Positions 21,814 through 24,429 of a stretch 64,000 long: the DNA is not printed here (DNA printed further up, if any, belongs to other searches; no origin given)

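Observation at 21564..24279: Stand-alone dodecaheme periplasmic cytochrome c co-transcribed with a Rap1a-like four-Cys protein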

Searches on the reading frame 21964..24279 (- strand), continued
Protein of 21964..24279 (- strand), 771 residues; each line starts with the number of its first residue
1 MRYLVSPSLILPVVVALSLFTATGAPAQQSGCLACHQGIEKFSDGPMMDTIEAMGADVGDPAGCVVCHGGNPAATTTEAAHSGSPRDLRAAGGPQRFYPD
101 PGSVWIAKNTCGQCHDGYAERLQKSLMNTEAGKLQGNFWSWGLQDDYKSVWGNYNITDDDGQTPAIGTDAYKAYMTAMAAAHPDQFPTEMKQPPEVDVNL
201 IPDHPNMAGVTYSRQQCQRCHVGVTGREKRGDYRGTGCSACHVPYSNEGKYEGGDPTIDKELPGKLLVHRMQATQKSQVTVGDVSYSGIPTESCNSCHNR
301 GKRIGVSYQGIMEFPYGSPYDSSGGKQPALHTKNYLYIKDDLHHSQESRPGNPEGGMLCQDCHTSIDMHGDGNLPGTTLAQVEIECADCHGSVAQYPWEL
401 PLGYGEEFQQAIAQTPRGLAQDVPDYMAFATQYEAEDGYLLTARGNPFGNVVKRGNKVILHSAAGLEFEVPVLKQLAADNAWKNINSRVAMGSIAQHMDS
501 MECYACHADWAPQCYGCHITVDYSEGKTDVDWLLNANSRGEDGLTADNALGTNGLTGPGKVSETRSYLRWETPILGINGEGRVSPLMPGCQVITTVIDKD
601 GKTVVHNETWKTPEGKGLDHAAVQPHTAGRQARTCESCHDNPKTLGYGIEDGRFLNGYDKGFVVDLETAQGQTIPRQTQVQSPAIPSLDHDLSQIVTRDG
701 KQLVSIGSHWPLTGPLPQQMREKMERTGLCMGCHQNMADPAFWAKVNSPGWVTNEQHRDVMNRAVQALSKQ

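Call 57: find_encoding_contigs(protein=P0083, flank=10000, max_places=1)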
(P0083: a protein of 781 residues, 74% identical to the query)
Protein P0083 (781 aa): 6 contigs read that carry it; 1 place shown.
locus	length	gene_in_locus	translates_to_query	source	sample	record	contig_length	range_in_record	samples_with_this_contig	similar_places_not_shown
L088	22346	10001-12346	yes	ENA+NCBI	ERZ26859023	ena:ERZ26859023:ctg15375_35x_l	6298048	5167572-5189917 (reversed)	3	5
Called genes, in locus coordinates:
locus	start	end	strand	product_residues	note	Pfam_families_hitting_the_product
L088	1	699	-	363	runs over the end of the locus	PF00356:LacI, PF00532:Peripla_BP_1, PF13407:Peripla_BP_4, PF13377:Peripla_BP_3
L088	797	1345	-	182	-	PF00691:OmpA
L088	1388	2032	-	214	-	PF03734:YkuD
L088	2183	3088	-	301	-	PF00892:EamA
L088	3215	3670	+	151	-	PF02870:Methyltransf_1N (weak), PF01035:DNA_binding_1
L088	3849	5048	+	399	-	PF00768:Peptidase_S11, PF13354:Beta-lactamase2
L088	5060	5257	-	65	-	PF14559:TPR_19 (weak), PF23914:TPR_CcmH_CycH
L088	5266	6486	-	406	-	PF13428:TPR_14 (faint), PF13432:TPR_16 (faint), PF23914:TPR_CcmH_CycH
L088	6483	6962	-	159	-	PF03918:CcmH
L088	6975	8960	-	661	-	PF01578:Cytochrom_C_asm, PF16327:CcmF_C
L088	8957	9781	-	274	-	PF00027:cNMP_binding (weak), PF13545:HTH_Crp_2, PF00325:Crp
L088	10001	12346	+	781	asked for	PF13435:Cytochrome_C554 (faint), PF14522:Cytochrome_C7 (faint), PF14537:Cytochrom_c3_2 (faint), PF22113:Mtrc-MtrF_II-IV_dom (faint)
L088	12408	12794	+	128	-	PF18602:Rap1a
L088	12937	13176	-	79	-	-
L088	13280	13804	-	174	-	PF21863:HTH_67 (weak), PF22381:Staph_reg_Sar_Rot (weak), PF01047:MarR, PF12802:MarR_2, PF01325:Fe_dep_repress, PF09339:HTH_IclR (weak), PF13412:HTH_24 (weak)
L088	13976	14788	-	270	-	PF00005:ABC_tran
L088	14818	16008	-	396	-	PF07690:MFS_1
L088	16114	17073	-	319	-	PF12118:SprA-related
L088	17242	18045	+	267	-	PF02633:Creatininase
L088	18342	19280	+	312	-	PF00126:HTH_1, PF03466:LysR_substrate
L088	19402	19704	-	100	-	PF00196:GerE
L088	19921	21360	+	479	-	PF01381:HTH_3, PF12844:HTH_19 (weak), PF13560:HTH_31 (weak), PF06114:Peptidase_M78, PF09856:ScfRs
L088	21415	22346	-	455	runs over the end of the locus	PF08291:Peptidase_M15_3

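Call 58: find_encoding_contigs(protein=P0015, flank=10000, max_places=1)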
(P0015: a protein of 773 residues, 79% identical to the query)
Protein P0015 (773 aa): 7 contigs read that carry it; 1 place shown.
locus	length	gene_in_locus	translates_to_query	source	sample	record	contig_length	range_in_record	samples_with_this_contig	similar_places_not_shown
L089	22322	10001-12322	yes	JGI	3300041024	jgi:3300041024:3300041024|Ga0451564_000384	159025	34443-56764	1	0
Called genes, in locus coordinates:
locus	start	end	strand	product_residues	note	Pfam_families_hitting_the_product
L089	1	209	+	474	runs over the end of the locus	PF12801:Fer4_5, PF12838:Fer4_7 (faint), PF13187:Fer4_9 (faint), PF13484:Fer4_16 (faint), PF13534:Fer4_17 (faint), PF13183:Fer4_8 (faint), PF13746:Fer4_18, PF11614:FixG_C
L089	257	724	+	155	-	PF05751:FixH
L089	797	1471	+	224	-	PF02683:DsbD_TM (faint), PF13386:DsbD_2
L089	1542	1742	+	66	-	PF10981:DUF2788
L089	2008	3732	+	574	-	PF01558:POR, PF01855:POR_N, PF02780:Transketolase_C (faint), PF17147:PFOR_II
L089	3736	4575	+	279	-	PF02775:TPP_enzyme_C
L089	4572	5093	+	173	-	PF13668:Ferritin_2 (faint), PF02915:Rubrerythrin (weak)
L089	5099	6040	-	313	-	PF01040:UbiA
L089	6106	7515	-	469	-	PF04055:Radical_SAM, PF06969:HemN_C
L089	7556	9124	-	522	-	PF01636:APH (weak), PF06414:Zeta_toxin, PF13671:AAA_33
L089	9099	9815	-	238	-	PF00027:cNMP_binding, PF13545:HTH_Crp_2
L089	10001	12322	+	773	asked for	PF02085:Cytochrom_CIII (faint), PF14522:Cytochrome_C7 (faint), PF14537:Cytochrom_c3_2 (faint), PF22113:Mtrc-MtrF_II-IV_dom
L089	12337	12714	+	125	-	PF18602:Rap1a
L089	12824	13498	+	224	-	PF01891:CbiM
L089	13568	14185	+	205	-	PF12766:Pyridox_oxase_2, PF01243:PNPOx_N, PF16242:Pyrid_ox_like (weak), PF10590:PNP_phzG_C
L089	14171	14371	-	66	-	PF03597:FixS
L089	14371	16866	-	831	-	PF12156:ATPase-cat_bd, PF00403:HMA, PF00122:E1-E2_ATPase, PF00702:Hydrolase, PF08282:Hydrolase_3 (faint)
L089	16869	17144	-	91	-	PF00403:HMA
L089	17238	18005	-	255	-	PF00027:cNMP_binding, PF13545:HTH_Crp_2, PF00325:Crp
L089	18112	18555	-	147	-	PF00072:Response_reg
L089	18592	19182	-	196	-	PF00072:Response_reg, PF08281:Sigma70_r4_2 (weak), PF00196:GerE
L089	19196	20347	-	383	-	PF00989:PAS, PF13188:PAS_8, PF08448:PAS_4, PF13426:PAS_9, PF00512:HisKA, PF02518:HATPase_c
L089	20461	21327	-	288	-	PF00485:PRK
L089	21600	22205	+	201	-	PF01844:HNH, PF13395:HNH_4 (weak), PF14279:HNH_5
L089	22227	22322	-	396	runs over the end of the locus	PF00487:FA_desaturase, PF01610:DDE_Tnp_ISL3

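Call 74: search_protein_families(library=ncbifam, proteins=[P0283, P0227, P0173, P0185, P0212, P0218, P0236, P0147, P0222, P0161], max_evalue=1e-10)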
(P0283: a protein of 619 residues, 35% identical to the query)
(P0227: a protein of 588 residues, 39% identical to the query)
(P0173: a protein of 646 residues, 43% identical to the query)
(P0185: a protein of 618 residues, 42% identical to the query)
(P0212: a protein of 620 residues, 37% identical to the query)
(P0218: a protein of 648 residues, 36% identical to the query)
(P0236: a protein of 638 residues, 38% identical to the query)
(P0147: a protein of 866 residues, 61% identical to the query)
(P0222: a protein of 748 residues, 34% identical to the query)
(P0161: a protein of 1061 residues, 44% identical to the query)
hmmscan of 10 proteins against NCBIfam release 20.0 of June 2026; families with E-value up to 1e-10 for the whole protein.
P0283 (619 aa): 3 families
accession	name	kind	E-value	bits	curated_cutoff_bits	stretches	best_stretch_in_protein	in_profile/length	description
NF040943.1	cytoc3_ExtM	equivalog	1.2e-248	826.3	800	1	12-607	3-597/599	selenite/tellurite reduction operon c-type cytochrome ExtM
NF040967.1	cytc_ExtN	equivalog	4.6e-17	62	200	0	384-514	214-342/415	selenite/tellurite reduction operon c-type cytochrome ExtN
NF040968.1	FeS_ExtO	equivalog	5.2e-17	61.7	200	0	384-514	214-341/416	selenite/tellurite reduction operon b-type cytochrome iron-sulfur cluster-binding subunit ExtO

P0227 (588 aa): 3 families
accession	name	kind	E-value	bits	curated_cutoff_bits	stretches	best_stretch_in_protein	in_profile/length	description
NF040943.1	cytoc3_ExtM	equivalog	4.2e-81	273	800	3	12-259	8-230/599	selenite/tellurite reduction operon c-type cytochrome ExtM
NF040968.1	FeS_ExtO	equivalog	2.3e-11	43.2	200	0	360-490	217-341/416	selenite/tellurite reduction operon b-type cytochrome iron-sulfur cluster-binding subunit ExtO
NF040967.1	cytc_ExtN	equivalog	2.6e-11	43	200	0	360-490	217-342/415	selenite/tellurite reduction operon c-type cytochrome ExtN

P0173 (646 aa): 3 families
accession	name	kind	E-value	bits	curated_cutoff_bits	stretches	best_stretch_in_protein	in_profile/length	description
NF040943.1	cytoc3_ExtM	equivalog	2.1e-97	326.9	800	1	32-619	13-590/599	selenite/tellurite reduction operon c-type cytochrome ExtM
NF040968.1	FeS_ExtO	equivalog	1.6e-26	93.1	200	1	397-585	217-384/416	selenite/tellurite reduction operon b-type cytochrome iron-sulfur cluster-binding subunit ExtO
NF040967.1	cytc_ExtN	equivalog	3.8e-26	91.9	200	1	397-586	217-386/415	selenite/tellurite reduction operon c-type cytochrome ExtN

P0185 (618 aa): 3 families
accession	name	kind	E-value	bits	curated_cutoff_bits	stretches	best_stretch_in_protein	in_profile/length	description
NF040943.1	cytoc3_ExtM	equivalog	1.1e-79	268.4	800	2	12-358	3-315/599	selenite/tellurite reduction operon c-type cytochrome ExtM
NF040967.1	cytc_ExtN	equivalog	1.3e-20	73.6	200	1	384-516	220-343/415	selenite/tellurite reduction operon c-type cytochrome ExtN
NF040968.1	FeS_ExtO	equivalog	1.7e-20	73.2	200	1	384-516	220-342/416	selenite/tellurite reduction operon b-type cytochrome iron-sulfur cluster-binding subunit ExtO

P0212 (620 aa): 3 families
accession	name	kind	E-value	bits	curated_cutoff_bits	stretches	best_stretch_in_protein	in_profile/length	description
NF040943.1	cytoc3_ExtM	equivalog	4.7e-82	276.2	800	3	359-543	335-510/599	selenite/tellurite reduction operon c-type cytochrome ExtM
NF040967.1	cytc_ExtN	equivalog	6.9e-23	81.1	200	1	408-538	217-343/415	selenite/tellurite reduction operon c-type cytochrome ExtN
NF040968.1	FeS_ExtO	equivalog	7.3e-23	81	200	1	408-538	217-342/416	selenite/tellurite reduction operon b-type cytochrome iron-sulfur cluster-binding subunit ExtO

P0218 (648 aa): 3 families
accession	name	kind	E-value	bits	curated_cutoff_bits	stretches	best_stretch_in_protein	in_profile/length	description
NF040943.1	cytoc3_ExtM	equivalog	4e-73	246.7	800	1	42-614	12-581/599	selenite/tellurite reduction operon c-type cytochrome ExtM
NF040967.1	cytc_ExtN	equivalog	3.9e-19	68.8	200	1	405-547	218-347/415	selenite/tellurite reduction operon c-type cytochrome ExtN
NF040968.1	FeS_ExtO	equivalog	1.6e-18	66.7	200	1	405-547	218-346/416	selenite/tellurite reduction operon b-type cytochrome iron-sulfur cluster-binding subunit ExtO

P0236 (638 aa): 3 families
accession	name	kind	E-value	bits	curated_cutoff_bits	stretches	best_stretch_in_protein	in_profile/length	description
NF040943.1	cytoc3_ExtM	equivalog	5.8e-81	272.6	800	2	36-356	14-309/599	selenite/tellurite reduction operon c-type cytochrome ExtM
NF040967.1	cytc_ExtN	equivalog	1.5e-17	63.6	200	1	406-576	222-379/415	selenite/tellurite reduction operon c-type cytochrome ExtN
NF040968.1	FeS_ExtO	equivalog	1.5e-17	63.5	200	0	406-576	222-378/416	selenite/tellurite reduction operon b-type cytochrome iron-sulfur cluster-binding subunit ExtO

P0147 (866 aa): 3 families
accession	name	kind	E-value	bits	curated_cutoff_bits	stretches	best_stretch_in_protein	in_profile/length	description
NF040943.1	cytoc3_ExtM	equivalog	6.5e-73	246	800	2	204-643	141-511/599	selenite/tellurite reduction operon c-type cytochrome ExtM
NF040968.1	FeS_ExtO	equivalog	1.5e-20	73.5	200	1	485-641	210-346/416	selenite/tellurite reduction operon b-type cytochrome iron-sulfur cluster-binding subunit ExtO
NF040967.1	cytc_ExtN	equivalog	1.6e-20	73.3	200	1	485-641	210-347/415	selenite/tellurite reduction operon c-type cytochrome ExtN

P0222 (748 aa): 3 families
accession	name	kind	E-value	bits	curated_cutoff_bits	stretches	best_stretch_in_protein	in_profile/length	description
NF040943.1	cytoc3_ExtM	equivalog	3.9e-105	352.4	800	1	88-722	18-586/599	selenite/tellurite reduction operon c-type cytochrome ExtM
NF040967.1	cytc_ExtN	equivalog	9e-15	54.4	200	1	500-633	216-343/415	selenite/tellurite reduction operon c-type cytochrome ExtN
NF040968.1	FeS_ExtO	equivalog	1.5e-14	53.7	200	1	500-633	216-342/416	selenite/tellurite reduction operon b-type cytochrome iron-sulfur cluster-binding subunit ExtO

P0161 (1061 aa): 5 families
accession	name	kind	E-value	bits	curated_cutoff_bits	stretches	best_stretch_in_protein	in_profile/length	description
NF040943.1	cytoc3_ExtM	equivalog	4e-79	266.5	800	1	529-929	141-511/599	selenite/tellurite reduction operon c-type cytochrome ExtM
NF040967.1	cytc_ExtN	equivalog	1e-18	67.4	200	1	775-924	212-344/415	selenite/tellurite reduction operon c-type cytochrome ExtN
NF040968.1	FeS_ExtO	equivalog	4.5e-18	65.3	200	1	775-924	212-343/416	selenite/tellurite reduction operon b-type cytochrome iron-sulfur cluster-binding subunit ExtO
NF011054.0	PRK14486.1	equivalog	1.2e-14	54.6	447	0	53-145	213-289/294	putative bifunctional cbb3-type cytochrome c oxidase subunit II/cytochrome c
NF033864.1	cytochrome579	equivalog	9.3e-11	41.8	280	0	43-101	37-98/179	cytochrome 579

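Call 76: find_encoding_contigs(protein=P0283, flank=10000, max_places=2)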
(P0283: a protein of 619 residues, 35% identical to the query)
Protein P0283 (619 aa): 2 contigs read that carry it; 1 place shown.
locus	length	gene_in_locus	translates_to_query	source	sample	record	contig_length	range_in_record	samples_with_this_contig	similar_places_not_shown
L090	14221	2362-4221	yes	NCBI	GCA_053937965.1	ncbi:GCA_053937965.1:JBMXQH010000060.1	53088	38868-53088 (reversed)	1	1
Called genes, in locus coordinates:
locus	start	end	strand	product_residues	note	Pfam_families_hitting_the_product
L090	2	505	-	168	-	?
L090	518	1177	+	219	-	-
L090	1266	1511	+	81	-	PF01206:TusA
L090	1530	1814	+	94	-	-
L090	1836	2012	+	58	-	-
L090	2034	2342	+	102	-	PF02635:DsrE (faint)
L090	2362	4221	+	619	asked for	PF02085:Cytochrom_CIII (faint), PF14522:Cytochrome_C7 (faint), PF14537:Cytochrom_c3_2 (faint)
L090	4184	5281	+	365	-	-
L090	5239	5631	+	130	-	PF00355:Rieske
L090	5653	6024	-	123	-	PF00072:Response_reg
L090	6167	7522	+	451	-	PF00072:Response_reg, PF00158:Sigma54_activat, PF14532:Sigma54_activ_2, PF07728:AAA_5 (weak), PF00004:AAA (faint), PF25601:AAA_lid_14, PF02954:HTH_8, PF18024:HTH_50 (weak)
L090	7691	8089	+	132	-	-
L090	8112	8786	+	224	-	-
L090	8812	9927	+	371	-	PF01925:TauE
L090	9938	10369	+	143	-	PF00582:Usp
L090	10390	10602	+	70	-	-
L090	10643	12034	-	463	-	PF00512:HisKA, PF02518:HATPase_c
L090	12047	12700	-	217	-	PF02254:TrkA_N, PF03446:NAD_binding_2 (weak), PF03721:UDPG_MGDP_dh_N (weak), PF03807:F420_oxidored (weak), PF02080:TrkA_C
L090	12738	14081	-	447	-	PF02386:TrkH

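Call 82: fold_search(model_id=the predicted structure, library=pdb)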
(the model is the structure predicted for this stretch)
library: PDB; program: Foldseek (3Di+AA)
matches with E <= 10: 1; with E <= 0.001: 0
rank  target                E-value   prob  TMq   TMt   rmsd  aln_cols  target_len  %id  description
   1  6yev_E                1.0e+01  0.00  0.03  0.13  14.8        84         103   17  Crystal structure of MsrA C206 and Trx C35S complex from Escherichia coli (released 2021-04-07)
